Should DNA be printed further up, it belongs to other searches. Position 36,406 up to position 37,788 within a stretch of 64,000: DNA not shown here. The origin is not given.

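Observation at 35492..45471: Nucleoside/pyrimidine salvage island combining an ECF-type transporter (360-aa S component, one Walker-A-dead ATPase) with a BMP-type ABC importer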

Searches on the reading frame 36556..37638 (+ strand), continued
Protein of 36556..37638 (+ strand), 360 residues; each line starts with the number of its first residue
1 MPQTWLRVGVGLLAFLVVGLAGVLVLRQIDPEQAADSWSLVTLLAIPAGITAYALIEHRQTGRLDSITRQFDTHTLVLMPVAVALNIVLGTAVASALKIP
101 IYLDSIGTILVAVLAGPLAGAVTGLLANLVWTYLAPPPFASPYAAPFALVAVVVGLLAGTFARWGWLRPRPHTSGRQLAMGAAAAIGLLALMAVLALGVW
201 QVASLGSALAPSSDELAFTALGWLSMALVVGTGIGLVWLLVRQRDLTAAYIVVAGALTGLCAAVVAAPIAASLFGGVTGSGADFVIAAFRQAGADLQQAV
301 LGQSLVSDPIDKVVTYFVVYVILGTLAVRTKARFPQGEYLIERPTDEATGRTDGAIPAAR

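Call 58: fold_search(model_id=the predicted structure, library=pdb)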
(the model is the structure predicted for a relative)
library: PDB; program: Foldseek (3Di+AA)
matches with E <= 10: 199; with E <= 0.001: 0
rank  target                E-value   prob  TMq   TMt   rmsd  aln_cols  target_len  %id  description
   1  9g2k_B                2.9e-01  0.23  0.19  0.15  21.6       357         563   17  Cryo-EM structure of IrtAB in outward-occluded state in nanodisc in complex with ADP-vanadate (released 2024-12-18)
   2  9u3s                  3.3e-01  0.20  0.19  0.17  18.9       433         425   13  Cryo-EM structure of human AC9 (TM domain) (released 2025-06-11)
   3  6pam_C                4.7e-01  0.14  0.16  0.11  22.1       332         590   15  Structure of a bacterial Atm1-family ABC transporter with MgADP bound (released 2020-06-24)
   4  9csi                  6.6e-01  0.10  0.14  0.10  20.5       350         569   12  A. baumannii MsbA Bound to Cerastecin Compound 5 (released 2024-09-04)
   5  7b4l_A                6.6e-01  0.05  0.11  0.11  23.4       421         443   14  CryoEM structure of the human sodium proton exchanger NHA2 (released 2022-01-12)
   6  4s0f_A                7.5e-01  0.08  0.14  0.10  21.8       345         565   13  Crystal structure of the peptidase-containing ABC transporter PCAT1 E648Q mutant complexed with ATPgS in an occluded c (released 2015-07-22)
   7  4g1u_A                7.5e-01  0.06  0.12  0.14  19.9       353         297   17  X-ray structure of the bacterial heme transporter HmuUV from Yersinia pestis (released 2012-12-19)
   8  6raf_B                7.8e-01  0.12  0.19  0.13  22.2       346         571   17  Heterodimeric ABC exporter TmrAB in inward-facing narrow conformation under turnover conditions (released 2019-07-31)
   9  4tkr_A                1.0e+00  0.63  0.27  0.48  11.8       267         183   15  Native-SAD phasing for ThiT from Listeria monocytogenes serovar. (released 2014-06-18)
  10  9kjc                  1.0e+00  0.12  0.19  0.08  22.1       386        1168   13  Cryo-EM structure of BL-bound atABCB19 in lipid nanodisc (released 2025-05-21)
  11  7yrq_A                1.0e+00  0.09  0.15  0.10  25.3       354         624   14  Cryo-EM structure of human Peroxisomal ABC Transporter ABCD1 (released 2023-03-22)
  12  7bcw_A                1.0e+00  0.08  0.14  0.10  21.4       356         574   11  Structure of MsbA in Salipro with ADP vanadate (released 2022-01-12)
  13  9g8j_D                1.1e+00  0.18  0.24  0.16  15.2       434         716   11  Structure of K+-dependent Na+-PPase from Thermotoga maritima in complex with zoledronate (released 2025-06-04)
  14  7ph3_A                1.1e+00  0.06  0.14  0.10  24.1       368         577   12  AMP-PNP bound nanodisc reconstituted MsbA with nanobodies, spin-labeled at position A60C (released 2022-08-24)
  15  7zc2                  1.1e+00  0.06  0.11  0.09  21.0       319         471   14  Dipeptide and tripeptide Permease C (DtpC) (released 2022-07-06)
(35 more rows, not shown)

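Call 61: search_protein_families(library=ncbifam, proteins=[P0251, P0267, P0290, P0287, P0291, P0306, P0313, P0318, P0363, P0379], max_evalue=0.001)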
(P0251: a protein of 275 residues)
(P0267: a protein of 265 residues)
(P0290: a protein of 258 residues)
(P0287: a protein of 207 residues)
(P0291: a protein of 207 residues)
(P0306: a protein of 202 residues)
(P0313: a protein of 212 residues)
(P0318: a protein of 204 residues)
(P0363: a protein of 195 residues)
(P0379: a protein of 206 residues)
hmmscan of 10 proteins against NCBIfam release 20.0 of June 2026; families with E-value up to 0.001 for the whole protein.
P0251 (275 aa): 2 families
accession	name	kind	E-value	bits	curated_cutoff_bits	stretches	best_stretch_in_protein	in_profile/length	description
NF045596.1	ECF_S_CD3073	equivalog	8.3e-31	107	180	2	154-256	70-171/174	CD3073 family putative ECF transporter S component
TIGR04518.1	ECF_S_folT_fam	subfamily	5.1e-05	23.1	60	1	9-121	3-113/163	folate family ECF transporter S component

P0267 (265 aa): 1 family
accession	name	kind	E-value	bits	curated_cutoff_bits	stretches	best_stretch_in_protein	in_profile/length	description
NF045596.1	ECF_S_CD3073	equivalog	2.4e-28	99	180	2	17-127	2-110/174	CD3073 family putative ECF transporter S component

P0290 (258 aa): 2 families
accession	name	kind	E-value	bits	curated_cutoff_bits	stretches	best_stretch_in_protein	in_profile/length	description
NF045596.1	ECF_S_CD3073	equivalog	6.3e-36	123.6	180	2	14-127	1-111/174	CD3073 family putative ECF transporter S component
TIGR04518.1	ECF_S_folT_fam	subfamily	3.9e-05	23.5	60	1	12-126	5-117/163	folate family ECF transporter S component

P0287 (207 aa): 1 family
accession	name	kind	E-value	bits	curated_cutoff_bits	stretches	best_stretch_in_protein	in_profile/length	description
NF045596.1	ECF_S_CD3073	equivalog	2.3e-33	115.3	180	1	19-196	2-172/174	CD3073 family putative ECF transporter S component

P0291 (207 aa): 1 family
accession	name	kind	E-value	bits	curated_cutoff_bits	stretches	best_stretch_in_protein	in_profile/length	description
NF045596.1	ECF_S_CD3073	equivalog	5.7e-32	110.8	180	1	18-197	2-173/174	CD3073 family putative ECF transporter S component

P0306 (202 aa): 1 family
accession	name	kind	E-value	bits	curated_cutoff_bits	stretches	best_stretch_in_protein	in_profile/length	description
NF045596.1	ECF_S_CD3073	equivalog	8.9e-35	119.9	180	1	11-172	6-168/174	CD3073 family putative ECF transporter S component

P0313 (212 aa): 2 families
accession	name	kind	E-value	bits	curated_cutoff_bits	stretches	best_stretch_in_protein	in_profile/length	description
NF045596.1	ECF_S_CD3073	equivalog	5.5e-32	110.8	180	1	22-200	3-171/174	CD3073 family putative ECF transporter S component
TIGR04518.1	ECF_S_folT_fam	subfamily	4.8e-05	23.2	60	1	43-142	31-124/163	folate family ECF transporter S component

P0318 (204 aa): 2 families
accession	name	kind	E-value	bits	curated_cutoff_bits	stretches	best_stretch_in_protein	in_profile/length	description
NF045596.1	ECF_S_CD3073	equivalog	2.1e-32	112.1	180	1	11-181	2-172/174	CD3073 family putative ECF transporter S component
TIGR04518.1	ECF_S_folT_fam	subfamily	2.4e-05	24.2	60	1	16-120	17-122/163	folate family ECF transporter S component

P0363 (195 aa): 1 family
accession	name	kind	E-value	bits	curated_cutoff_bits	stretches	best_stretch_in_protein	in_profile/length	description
NF045596.1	ECF_S_CD3073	equivalog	9e-39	132.9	180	1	18-187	3-173/174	CD3073 family putative ECF transporter S component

P0379 (206 aa): 1 family
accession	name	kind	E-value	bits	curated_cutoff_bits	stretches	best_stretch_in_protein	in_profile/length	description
NF045596.1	ECF_S_CD3073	equivalog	3.8e-19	69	180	1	11-180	2-171/174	CD3073 family putative ECF transporter S component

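Call 62: find_encoding_contigs(protein=P0363, flank=6000, max_places=4)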
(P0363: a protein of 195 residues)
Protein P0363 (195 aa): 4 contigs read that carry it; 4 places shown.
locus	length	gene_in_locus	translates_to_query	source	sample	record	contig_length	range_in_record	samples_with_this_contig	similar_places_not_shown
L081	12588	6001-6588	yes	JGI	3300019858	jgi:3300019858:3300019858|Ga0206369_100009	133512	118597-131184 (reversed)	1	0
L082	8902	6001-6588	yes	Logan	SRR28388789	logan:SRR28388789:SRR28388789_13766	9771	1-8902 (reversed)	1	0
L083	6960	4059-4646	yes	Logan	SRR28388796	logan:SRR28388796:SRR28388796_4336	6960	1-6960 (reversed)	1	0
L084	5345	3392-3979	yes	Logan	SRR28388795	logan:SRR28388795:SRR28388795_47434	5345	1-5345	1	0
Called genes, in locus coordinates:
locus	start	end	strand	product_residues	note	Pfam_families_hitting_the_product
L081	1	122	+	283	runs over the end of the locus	PF02463:SMC_N, PF00005:ABC_tran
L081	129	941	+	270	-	PF00005:ABC_tran, PF02463:SMC_N (faint), PF13304:AAA_21 (faint), PF13401:AAA_22 (faint)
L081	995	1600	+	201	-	PF12822:ECF_trnsprt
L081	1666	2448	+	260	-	PF02361:CbiQ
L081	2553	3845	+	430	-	PF07690:MFS_1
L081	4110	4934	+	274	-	PF00392:GntR, PF07702:UTRA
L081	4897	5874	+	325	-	PF01156:IU_nuc_hydro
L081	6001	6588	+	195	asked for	PF12822:ECF_trnsprt (weak)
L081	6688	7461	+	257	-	PF02361:CbiQ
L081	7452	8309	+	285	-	PF02463:SMC_N, PF00005:ABC_tran, PF13304:AAA_21 (weak)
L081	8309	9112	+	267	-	PF00005:ABC_tran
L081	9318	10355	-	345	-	PF13529:Peptidase_C39_2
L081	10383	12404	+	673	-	PF00149:Metallophos, PF02872:5_nucleotid_C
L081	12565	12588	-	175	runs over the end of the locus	PF12867:DinB_2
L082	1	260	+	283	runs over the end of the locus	PF02463:SMC_N, PF00005:ABC_tran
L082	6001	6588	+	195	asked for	PF12822:ECF_trnsprt (weak)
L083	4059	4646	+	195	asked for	PF12822:ECF_trnsprt (weak)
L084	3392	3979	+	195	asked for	PF12822:ECF_trnsprt (weak)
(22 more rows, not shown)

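Call 63: find_encoding_contigs(protein=P0306, flank=6000, max_places=2)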
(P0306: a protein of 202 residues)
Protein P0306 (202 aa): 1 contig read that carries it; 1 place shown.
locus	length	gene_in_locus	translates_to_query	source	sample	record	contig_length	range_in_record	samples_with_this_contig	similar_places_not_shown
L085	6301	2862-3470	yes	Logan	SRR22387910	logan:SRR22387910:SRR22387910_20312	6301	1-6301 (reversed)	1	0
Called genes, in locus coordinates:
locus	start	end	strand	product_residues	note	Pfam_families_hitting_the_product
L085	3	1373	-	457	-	?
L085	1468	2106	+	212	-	-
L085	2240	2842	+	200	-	PF08305:NPCBM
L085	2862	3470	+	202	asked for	PF12822:ECF_trnsprt (weak)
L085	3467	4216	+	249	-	PF02361:CbiQ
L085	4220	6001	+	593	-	PF00005:ABC_tran, PF02463:SMC_N (faint), PF13304:AAA_21 (weak), PF00005:ABC_tran, PF13304:AAA_21 (weak)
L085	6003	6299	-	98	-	?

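Call 64: find_encoding_contigs(protein=P0291, flank=6000, max_places=2)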
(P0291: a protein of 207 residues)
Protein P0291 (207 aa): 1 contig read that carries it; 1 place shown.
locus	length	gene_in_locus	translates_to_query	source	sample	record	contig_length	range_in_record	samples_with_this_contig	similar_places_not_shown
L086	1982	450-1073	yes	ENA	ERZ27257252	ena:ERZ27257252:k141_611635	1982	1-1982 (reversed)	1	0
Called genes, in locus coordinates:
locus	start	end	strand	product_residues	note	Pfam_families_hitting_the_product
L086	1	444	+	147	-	?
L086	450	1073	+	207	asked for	-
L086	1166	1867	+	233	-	PF02361:CbiQ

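Call 65: find_encoding_contigs(protein=P0290, flank=6000, max_places=2)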
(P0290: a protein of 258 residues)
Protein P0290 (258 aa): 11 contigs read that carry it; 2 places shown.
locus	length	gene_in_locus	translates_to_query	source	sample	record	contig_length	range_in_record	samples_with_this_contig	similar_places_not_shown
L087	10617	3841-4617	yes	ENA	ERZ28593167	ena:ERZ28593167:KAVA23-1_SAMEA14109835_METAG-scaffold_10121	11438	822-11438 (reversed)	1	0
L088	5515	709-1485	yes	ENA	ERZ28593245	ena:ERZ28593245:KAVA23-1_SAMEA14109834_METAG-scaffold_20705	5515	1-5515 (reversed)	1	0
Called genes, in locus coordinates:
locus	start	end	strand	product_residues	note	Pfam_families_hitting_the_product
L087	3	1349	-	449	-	?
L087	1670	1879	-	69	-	PF01809:YidD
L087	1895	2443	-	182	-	-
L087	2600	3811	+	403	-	PF01702:TGT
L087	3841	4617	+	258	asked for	-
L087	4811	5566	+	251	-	PF02361:CbiQ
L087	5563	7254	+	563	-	PF03193:RsgA_GTPase (faint), PF13481:AAA_25 (faint), PF00005:ABC_tran, PF02463:SMC_N (weak), PF13401:AAA_22 (faint), PF13555:AAA_29 (faint), PF13304:AAA_21, PF00005:ABC_tran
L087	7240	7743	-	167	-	PF03061:4HBT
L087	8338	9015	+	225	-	PF00702:Hydrolase, PF13419:HAD_2, PF13242:Hydrolase_like (faint)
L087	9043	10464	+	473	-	PF00875:DNA_photolyase, PF03441:FAD_binding_7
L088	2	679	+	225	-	?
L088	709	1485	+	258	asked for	-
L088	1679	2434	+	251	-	PF02361:CbiQ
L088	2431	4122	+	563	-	PF03193:RsgA_GTPase (faint), PF13481:AAA_25 (faint), PF00005:ABC_tran, PF02463:SMC_N (weak), PF13401:AAA_22 (faint), PF13555:AAA_29 (faint), PF13304:AAA_21, PF00005:ABC_tran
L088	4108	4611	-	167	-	PF03061:4HBT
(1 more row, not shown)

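Call 66: find_encoding_contigs(protein=P0251, flank=6000, max_places=2)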
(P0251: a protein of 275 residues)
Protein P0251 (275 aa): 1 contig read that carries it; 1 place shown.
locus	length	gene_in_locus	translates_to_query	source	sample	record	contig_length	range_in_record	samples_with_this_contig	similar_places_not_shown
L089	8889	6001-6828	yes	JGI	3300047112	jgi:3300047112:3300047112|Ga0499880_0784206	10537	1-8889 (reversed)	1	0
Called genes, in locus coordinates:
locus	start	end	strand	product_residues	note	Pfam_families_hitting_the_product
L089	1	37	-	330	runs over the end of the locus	PF01557:FAA_hydrolase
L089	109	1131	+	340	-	PF00296:Bac_luciferase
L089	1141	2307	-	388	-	PF00903:Glyoxalase (weak), PF13468:Glyoxalase_3 (faint), PF13669:Glyoxalase_4, PF14696:Glyoxalase_5 (weak), PF00903:Glyoxalase, PF13669:Glyoxalase_4 (weak)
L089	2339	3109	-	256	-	PF01048:PNP_UDP_1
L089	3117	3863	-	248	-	PF00392:GntR, PF07729:FCD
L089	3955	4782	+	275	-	PF00459:Inositol_P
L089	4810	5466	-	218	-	PF00293:NUDIX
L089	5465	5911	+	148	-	-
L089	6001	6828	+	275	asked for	-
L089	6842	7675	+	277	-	PF02361:CbiQ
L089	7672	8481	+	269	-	PF00005:ABC_tran, PF02463:SMC_N (weak), PF13304:AAA_21 (faint)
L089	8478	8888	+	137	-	?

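Call 67: list_cluster_members(proteins=[P0001, P0290, P0363, P0251, P0306, P0313, P0318, P0287, P0246, P0212])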
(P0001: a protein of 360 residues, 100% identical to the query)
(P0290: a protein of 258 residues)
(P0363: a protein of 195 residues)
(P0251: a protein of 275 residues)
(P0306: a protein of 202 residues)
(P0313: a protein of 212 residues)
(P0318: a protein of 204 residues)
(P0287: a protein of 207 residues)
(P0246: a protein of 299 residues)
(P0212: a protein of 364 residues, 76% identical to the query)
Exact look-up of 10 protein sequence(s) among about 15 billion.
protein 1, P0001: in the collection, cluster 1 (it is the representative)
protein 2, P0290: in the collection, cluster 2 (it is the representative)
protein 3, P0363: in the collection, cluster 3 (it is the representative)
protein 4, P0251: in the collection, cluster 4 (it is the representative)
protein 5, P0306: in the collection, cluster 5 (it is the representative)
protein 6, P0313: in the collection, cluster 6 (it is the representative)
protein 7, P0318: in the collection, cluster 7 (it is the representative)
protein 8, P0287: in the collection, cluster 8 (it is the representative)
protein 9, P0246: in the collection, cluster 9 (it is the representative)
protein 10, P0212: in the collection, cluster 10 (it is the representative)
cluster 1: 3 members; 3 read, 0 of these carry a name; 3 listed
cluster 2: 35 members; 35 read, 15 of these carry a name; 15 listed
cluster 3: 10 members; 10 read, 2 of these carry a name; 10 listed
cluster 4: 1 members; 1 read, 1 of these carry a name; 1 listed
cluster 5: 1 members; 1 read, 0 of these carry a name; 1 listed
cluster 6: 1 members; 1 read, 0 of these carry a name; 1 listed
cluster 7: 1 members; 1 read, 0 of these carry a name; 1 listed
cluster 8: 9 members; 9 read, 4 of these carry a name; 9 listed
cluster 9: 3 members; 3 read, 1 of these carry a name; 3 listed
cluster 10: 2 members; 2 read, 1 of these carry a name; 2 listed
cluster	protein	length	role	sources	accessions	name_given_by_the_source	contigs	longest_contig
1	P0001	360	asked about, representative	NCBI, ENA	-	-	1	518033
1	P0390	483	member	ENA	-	-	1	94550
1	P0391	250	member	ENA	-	-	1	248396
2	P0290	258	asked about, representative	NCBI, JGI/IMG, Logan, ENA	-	energy-coupling factor transport system substrate-specific component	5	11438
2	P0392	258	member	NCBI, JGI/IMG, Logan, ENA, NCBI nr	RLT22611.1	MAG: hypothetical protein DWI30_05570 [Chloroflexi bacterium] | energy-coupling factor transport system substrate-specific component | MAG: hypothetical protein DWI30_05570 [Chloroflexota bacterium]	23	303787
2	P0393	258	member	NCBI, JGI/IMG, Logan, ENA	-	energy-coupling factor transport system substrate-specific component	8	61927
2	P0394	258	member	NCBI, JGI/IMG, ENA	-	hypothetical protein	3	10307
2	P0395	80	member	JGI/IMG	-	energy-coupling factor transport system substrate-specific component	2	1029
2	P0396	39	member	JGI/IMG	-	hypothetical protein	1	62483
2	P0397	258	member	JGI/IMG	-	energy-coupling factor transport system substrate-specific component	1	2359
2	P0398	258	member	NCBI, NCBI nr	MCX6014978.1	MAG: hypothetical protein NT020_05240 [Chloroflexales bacterium] | hypothetical protein [Chloroflexales bacterium]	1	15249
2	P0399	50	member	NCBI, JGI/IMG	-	hypothetical protein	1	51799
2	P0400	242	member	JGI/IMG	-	hypothetical protein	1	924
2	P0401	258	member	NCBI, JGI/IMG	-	hypothetical protein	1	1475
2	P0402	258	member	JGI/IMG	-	energy-coupling factor transport system substrate-specific component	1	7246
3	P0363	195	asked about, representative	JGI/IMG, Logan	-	-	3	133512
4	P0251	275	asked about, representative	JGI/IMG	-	hypothetical protein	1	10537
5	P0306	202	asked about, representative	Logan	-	-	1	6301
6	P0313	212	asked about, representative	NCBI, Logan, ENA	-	-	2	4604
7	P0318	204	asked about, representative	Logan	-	-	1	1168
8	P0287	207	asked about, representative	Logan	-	-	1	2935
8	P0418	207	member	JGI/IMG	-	energy-coupling factor transport system substrate-specific component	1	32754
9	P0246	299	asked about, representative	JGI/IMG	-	-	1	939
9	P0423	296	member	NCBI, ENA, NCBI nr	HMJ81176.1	MAG TPA: hypothetical protein VK592_09035 [Candidatus Dormibacteraeota bacterium] | hypothetical protein [Candidatus Dormibacteraeota bacterium]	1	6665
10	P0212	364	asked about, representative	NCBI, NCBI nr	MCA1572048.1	MAG: ECF transporter S component [Chloroflexi bacterium] | ECF transporter S component [Chloroflexota bacterium]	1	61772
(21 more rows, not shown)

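Call 73: find_encoding_contigs(protein=P0418, flank=7000, max_places=1)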
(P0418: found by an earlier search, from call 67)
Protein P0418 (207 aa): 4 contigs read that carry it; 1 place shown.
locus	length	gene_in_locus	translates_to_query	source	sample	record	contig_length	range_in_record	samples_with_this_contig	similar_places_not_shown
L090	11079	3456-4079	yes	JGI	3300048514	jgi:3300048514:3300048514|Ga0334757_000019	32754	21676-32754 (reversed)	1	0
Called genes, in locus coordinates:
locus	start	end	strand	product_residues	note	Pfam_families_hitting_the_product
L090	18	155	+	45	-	-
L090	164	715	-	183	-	PF14803:Zn_ribbon_Nudix, PF00293:NUDIX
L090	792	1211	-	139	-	-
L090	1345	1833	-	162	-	PF00731:AIRC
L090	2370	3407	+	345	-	PF01156:IU_nuc_hydro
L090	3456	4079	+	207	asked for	-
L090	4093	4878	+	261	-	PF02361:CbiQ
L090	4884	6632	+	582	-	PF20703:nSTAND1 (faint), PF00005:ABC_tran, PF02463:SMC_N (faint), PF13304:AAA_21 (faint), PF13476:AAA_23 (faint), PF13555:AAA_29 (faint), PF00005:ABC_tran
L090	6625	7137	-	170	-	PF14464:Prok-JAB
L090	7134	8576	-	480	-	PF01595:CNNM, PF00571:CBS (weak), PF03471:CorC_HlyC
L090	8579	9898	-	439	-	PF01595:CNNM, PF00571:CBS (faint), PF03471:CorC_HlyC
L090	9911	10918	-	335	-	PF00291:PALP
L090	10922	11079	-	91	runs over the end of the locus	PF02597:ThiS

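Call 74: find_encoding_contigs(protein=P0267, flank=7000, max_places=2)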
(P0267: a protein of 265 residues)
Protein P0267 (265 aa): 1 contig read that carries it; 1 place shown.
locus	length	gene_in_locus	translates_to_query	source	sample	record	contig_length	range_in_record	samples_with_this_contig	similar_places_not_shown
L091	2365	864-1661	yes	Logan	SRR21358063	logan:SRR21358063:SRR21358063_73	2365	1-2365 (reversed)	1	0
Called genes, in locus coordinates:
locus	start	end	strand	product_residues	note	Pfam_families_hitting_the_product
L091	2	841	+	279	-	?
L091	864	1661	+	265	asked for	-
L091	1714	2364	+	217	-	?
